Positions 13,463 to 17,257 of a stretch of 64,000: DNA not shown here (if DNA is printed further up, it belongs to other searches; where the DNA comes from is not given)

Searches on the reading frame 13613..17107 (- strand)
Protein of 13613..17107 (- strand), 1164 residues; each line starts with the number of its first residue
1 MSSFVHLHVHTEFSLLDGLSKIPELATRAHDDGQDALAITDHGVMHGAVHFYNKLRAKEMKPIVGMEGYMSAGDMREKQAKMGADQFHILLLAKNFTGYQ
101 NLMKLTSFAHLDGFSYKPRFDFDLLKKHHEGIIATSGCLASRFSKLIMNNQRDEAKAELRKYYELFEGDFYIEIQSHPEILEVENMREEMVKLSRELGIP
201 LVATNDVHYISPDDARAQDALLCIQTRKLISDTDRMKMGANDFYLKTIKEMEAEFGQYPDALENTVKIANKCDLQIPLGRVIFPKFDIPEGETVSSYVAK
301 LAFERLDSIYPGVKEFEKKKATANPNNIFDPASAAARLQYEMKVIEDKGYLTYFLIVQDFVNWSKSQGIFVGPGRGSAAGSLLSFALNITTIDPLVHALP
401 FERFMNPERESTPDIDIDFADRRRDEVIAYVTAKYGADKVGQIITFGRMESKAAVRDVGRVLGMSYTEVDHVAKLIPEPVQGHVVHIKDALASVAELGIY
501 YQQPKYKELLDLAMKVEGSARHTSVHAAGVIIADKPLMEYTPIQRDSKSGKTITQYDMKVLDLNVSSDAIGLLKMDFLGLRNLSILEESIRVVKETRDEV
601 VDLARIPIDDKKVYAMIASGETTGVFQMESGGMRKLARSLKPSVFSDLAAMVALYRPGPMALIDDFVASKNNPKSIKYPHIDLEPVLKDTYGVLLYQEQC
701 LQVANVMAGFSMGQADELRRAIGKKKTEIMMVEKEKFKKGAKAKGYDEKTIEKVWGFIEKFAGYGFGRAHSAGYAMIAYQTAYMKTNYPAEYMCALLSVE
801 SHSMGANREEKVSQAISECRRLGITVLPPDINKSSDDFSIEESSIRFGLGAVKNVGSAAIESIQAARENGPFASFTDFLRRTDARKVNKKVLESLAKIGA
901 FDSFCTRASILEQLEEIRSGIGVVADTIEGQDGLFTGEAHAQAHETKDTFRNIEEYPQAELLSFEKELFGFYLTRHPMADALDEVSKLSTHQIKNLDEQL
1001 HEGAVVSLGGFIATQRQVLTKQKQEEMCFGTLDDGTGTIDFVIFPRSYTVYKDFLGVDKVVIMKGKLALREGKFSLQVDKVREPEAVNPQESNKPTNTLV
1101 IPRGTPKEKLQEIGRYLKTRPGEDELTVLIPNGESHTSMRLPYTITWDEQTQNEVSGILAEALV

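Call 6: search_protein_families(library=ncbifam, proteins=[window:13613-17107:-], max_evalue=0.01)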
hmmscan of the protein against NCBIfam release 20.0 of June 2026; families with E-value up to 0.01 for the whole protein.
window:13613-17107:- (1164 aa): 16 families
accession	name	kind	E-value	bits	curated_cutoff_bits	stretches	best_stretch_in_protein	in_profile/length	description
NF004226.0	PRK05673.1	equivalog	0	1284.6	1002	1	3-1151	5-1130/1146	DNA polymerase III subunit alpha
NF005298.0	PRK06826.1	equivalog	0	1274.5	1260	1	2-1161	3-1145/1151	DNA polymerase III subunit alpha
TIGR00594.1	polc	superfamily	0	1213.1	434.35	1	4-1044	1-1022/1022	DNA polymerase III subunit alpha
NF005617.0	PRK07374.1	equivalog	1.6e-298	993.4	1653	1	3-1087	2-1083/1170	DNA polymerase III subunit alpha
NF005377.0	PRK06920.1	equivalog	5.9e-283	941.6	1806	1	3-1156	2-1096/1108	DNA polymerase III subunit alpha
NF007079.0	PRK09532.1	equivalog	6.3e-210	699.6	1525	1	3-768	2-778/876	DNA polymerase III subunit alpha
NF004225.0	PRK05672.1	subfamily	1.3e-195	652.5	939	1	2-1083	4-1031/1047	error-prone DNA polymerase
NF005516.0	PRK07135.1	equivalog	1.2e-187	626.1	1084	2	241-1055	175-948/974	DNA polymerase III DnaE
NF004550.0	PRK05898.1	equivalog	5.2e-187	624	1182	2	202-922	138-828/971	DNA polymerase III subunit alpha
NF005582.0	PRK07279.1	equivalog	1.7e-175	585.9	1279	1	4-1083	2-963/1033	DNA polymerase III subunit alpha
NF005616.0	PRK07373.1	equivalog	9.6e-71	238.6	646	1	762-1085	34-361/449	DNA polymerase III subunit alpha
NF001688.0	PRK00448.1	equivalog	2.8e-68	230.6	873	5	78-396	606-914/1445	PolC-type DNA polymerase III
TIGR01405.1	polC_Gram_pos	equivalog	4.7e-61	206.8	1043.45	4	77-396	371-679/1211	DNA polymerase III subunit alpha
NF041577.1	nside_bi_sphtase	equivalog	0.00095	18.4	400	1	5-67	4-64/276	3',5'-nucleoside bisphosphate phosphatase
NF006702.0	PRK09248.1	domain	0.0069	15.9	264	0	2-52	2-52/246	PHP domain-containing protein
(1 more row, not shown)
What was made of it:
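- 13613..17107 (-): dnaE, the downstream flank of the slot. NCBIfam DNA polymerase III alpha subunit, 1285 bits (call 6).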

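Call 15: find_related_loci(query=window:13613-17107:-, collection=genome_contigs, flank=10000)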
Query window:13613-17107:- (1164 aa) in genome_contigs; peptide patterns used: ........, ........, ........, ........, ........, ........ (x = any residue, [..] = any of these).
84 stretches matched a pattern; 28 encode a relative of the query (tblastn E <= 1e-3); 28 distinct loci.
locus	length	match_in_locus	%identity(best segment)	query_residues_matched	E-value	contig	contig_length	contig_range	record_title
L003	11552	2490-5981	71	1-1160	0e+0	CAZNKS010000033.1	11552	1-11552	MAG TPA_asm: uncultured Pseudomonadales bacterium isolate SRP170004_co1_558 genome assembly, contig: NODE_9014_length_11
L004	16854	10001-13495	71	3-1163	0e+0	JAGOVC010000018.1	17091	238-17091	Candidatus Woesebacteria bacterium isolate Gw_Eff_bin_538 Gw_Eff_7276_length_17091_cov_5.710622, whole genome shotgun se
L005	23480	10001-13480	72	1-1159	0e+0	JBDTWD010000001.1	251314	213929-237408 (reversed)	MAG: Candidatus Woesebacteria bacterium isolate cluster3_bin.83 NODE_25_length_251314_cov_12.559928, whole genome shotgu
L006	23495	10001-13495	70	3-1163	0e+0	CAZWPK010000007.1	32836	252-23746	MAG TPA_asm: uncultured Pseudomonadales bacterium isolate binchicken_co347_42 genome assembly, contig: NODE_691_length_3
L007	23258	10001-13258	42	3-1106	0e+0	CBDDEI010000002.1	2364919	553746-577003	MAG: Dehalococcoidia bacterium isolate bf458f4b-15b8-4b1a-845f-e047e3056d72 genome assembly, contig: contig_2, whole gen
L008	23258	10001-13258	42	3-1106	0e+0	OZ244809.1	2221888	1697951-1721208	MAG: Dehalococcoidia bacterium isolate 72fb4183-5545-492e-8133-80fab9efad69 genome assembly, chromosome: 1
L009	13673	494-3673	41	3-1085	0e+0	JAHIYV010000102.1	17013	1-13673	MAG: Patescibacteria group bacterium isolate Modern_marine.mb.145 Modern_marine.mb.145_k141_1686964, whole genome shotgu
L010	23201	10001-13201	42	4-1089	0e+0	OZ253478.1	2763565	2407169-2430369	MAG: Dehalococcoidia bacterium isolate 83cf7d32-db13-435c-9ef3-bc7e3c9974e2 genome assembly, chromosome: 1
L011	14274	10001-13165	42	3-1081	0e+0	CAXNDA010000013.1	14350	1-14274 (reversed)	MAG: Chloroflexota bacterium isolate MaH-09apr19-110 genome assembly, contig: MaH-09apr19-C10478, whole genome shotgun s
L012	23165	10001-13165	41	2-1083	0e+0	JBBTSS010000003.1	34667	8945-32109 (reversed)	MAG: Patescibacteria group bacterium isolate H41-bin121_1 H41_bin121_1_000000000003, whole genome shotgun sequence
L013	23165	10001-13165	41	2-1083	0e+0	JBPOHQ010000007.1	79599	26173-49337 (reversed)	MAG: Candidatus Nomurabacteria bacterium isolate MAG_121 c_000000368225, whole genome shotgun sequence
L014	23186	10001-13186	41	1-1086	0e+0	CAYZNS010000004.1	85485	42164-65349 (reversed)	MAG TPA_asm: uncultured Candidatus Saccharibacteria bacterium isolate binchicken_co21_230 genome assembly, contig: NODE_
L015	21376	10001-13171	40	3-1083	0e+0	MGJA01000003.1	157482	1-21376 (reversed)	MAG: Candidatus Yanofskybacteria bacterium RIFCSPHIGHO2_01_FULL_41_21 rifcsphigho2_01_scaffold_127, whole genome shotgun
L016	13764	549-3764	40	1-1095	0e+0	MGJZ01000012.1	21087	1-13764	MAG: Candidatus Yanofskybacteria bacterium RIFCSPHIGHO2_02_FULL_50_12 rifcsphigho2_02_scaffold_28238, whole genome shotg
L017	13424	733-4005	39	2-1123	0e+0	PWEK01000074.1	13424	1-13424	MAG: Elusimicrobia bacterium isolate T1Sed10_83R1 T1-Sed10-C4693, whole genome shotgun sequence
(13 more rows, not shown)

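Call 28: search_protein_families(library=pfam, proteins=[L005:8882-9742:+, L004:5687-7342:+, L004:7355-9949:+, L006:6218-7765:+, L006:7859-9949:+, L003:28-2442:+], max_evalue=0.1)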
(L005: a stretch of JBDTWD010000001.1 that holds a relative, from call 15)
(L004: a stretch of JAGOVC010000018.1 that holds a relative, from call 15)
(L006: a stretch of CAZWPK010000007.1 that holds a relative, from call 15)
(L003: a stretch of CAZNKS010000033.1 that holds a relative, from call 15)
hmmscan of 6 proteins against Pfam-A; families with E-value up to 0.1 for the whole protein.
L005:8882-9742:+ (286 aa): 0 families

L004:5687-7342:+ (551 aa): 1 family
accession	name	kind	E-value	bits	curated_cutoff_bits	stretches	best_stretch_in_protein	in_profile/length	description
PF18312.6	ScsC_N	-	0.07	13.3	25.8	0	223-239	4-20/34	Copper resistance protein ScsC N-terminal domain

L004:7355-9949:+ (864 aa): 0 families

L006:6218-7765:+ (515 aa): 0 families

L006:7859-9949:+ (696 aa): 0 families

L003:28-2442:+ (804 aa): 0 families

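Call 42: search_protein_families(library=phrogs, proteins=[L005:8882-9742:+, L004:5687-7342:+, L004:7355-9949:+, L006:6218-7765:+, L006:7859-9949:+, L003:28-2442:+], max_evalue=0.01)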
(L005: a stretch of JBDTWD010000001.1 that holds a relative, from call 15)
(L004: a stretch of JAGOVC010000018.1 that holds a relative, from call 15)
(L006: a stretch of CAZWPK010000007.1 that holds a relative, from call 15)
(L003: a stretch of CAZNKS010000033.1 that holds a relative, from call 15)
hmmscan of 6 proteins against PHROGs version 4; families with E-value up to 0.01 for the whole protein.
L005:8882-9742:+ (286 aa): 0 families

L004:5687-7342:+ (551 aa): 0 families

L004:7355-9949:+ (864 aa): 0 families

L006:6218-7765:+ (515 aa): 0 families

L006:7859-9949:+ (696 aa): 0 families

L003:28-2442:+ (804 aa): 0 families

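Call 43: search_protein_families(library=padloc, proteins=[L005:8882-9742:+, L004:5687-7342:+, L004:7355-9949:+, L006:6218-7765:+, L006:7859-9949:+, L003:28-2442:+], max_evalue=0.01)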
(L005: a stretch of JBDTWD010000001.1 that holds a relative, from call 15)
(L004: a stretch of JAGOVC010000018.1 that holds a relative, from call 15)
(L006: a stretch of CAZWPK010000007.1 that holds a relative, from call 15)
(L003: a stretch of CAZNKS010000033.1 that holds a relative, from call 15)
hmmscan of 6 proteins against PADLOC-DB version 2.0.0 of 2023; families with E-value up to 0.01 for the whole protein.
L005:8882-9742:+ (286 aa): 0 families

L004:5687-7342:+ (551 aa): 0 families

L004:7355-9949:+ (864 aa): 0 families

L006:6218-7765:+ (515 aa): 0 families

L006:7859-9949:+ (696 aa): 0 families

L003:28-2442:+ (804 aa): 0 families
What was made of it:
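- On Known anti-phage defence systems: PADLOC gives 0 hits for the orphan and six other occupants (call 43).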

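Call 50: find_homologous_proteins(query=L006:7859-9949:+, max_evalue=0.001)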
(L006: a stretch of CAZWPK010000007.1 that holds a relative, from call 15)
Query L006:7859-9949:+ (696 aa): 2 proteins with E <= 0.001 among 8000 candidates.
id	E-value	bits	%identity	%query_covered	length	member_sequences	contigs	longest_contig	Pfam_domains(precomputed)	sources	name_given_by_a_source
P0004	0.0e+0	1547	100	100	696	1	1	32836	-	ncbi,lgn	-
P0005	0.0e+0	1235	81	100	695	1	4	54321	-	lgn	-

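Call 51: find_encoding_contigs(protein=P0005, flank=10000, max_places=4)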
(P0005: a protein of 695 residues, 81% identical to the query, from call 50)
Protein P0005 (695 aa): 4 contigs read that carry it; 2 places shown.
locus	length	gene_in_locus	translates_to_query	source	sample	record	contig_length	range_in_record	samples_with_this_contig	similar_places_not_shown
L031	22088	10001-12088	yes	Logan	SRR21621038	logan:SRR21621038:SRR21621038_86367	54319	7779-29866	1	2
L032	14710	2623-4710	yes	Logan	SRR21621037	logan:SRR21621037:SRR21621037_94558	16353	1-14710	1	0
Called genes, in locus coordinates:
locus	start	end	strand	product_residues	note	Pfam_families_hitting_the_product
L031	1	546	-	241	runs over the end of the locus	PF02585:PIG-L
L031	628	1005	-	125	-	-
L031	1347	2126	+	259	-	PF00583:Acetyltransf_1 (weak), PF13508:Acetyltransf_7 (weak)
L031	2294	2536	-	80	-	-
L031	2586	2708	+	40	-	-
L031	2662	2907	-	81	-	-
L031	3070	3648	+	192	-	PF04011:LemA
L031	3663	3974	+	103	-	-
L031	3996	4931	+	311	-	PF01435:Peptidase_M48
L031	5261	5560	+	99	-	PF02686:GatC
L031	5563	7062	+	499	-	PF01425:Amidase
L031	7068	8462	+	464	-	PF02934:GatB_N, PF02637:GatB_Yqey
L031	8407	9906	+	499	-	-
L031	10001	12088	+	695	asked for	-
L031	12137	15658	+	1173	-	PF02811:PHP, PF07733:DNA_pol3_alpha, PF17657:DNA_pol3_finger, PF14579:HHH_6, PF01336:tRNA_anti-codon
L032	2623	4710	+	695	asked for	-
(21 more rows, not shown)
